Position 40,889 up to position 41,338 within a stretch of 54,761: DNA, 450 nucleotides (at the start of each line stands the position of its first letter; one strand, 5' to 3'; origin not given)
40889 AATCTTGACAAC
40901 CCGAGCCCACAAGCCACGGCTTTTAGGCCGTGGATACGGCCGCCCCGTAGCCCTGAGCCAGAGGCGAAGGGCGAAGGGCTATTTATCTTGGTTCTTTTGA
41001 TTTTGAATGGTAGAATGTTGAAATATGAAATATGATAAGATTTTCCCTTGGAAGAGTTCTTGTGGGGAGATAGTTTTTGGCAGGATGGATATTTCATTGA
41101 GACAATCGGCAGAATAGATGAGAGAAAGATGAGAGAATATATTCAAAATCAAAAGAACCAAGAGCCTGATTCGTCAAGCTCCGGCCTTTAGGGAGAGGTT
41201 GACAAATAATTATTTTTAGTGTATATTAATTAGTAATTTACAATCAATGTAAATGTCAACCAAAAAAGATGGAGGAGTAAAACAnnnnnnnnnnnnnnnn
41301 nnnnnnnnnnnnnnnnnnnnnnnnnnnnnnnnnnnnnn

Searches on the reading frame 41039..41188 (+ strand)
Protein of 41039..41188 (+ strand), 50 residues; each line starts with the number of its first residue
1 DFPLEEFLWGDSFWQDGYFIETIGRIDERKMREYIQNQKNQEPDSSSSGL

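Call 55: search_protein_families(library=pfam, proteins=[window:41039-41188:+], max_evalue=0.1)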
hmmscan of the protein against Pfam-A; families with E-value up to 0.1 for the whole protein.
seq(50 aa): 1 family
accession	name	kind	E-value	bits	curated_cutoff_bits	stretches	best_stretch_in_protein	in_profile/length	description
PF01797.21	Y1_Tnp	-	8.4e-08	32.8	23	1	5-38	88-121/121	Transposase IS200 like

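Call 56: find_homologous_proteins(query=window:41039-41188:+, max_evalue=0.001)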
Query seq(50 aa) (50 aa): 2 proteins with E <= 0.001 among 2 candidates.
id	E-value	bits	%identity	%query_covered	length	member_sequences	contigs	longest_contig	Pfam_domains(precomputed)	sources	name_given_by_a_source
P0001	7.2e-12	62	64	90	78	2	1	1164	PF01797.22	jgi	jgi:putative transposase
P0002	6.0e-11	59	61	100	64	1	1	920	PF01797.22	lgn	-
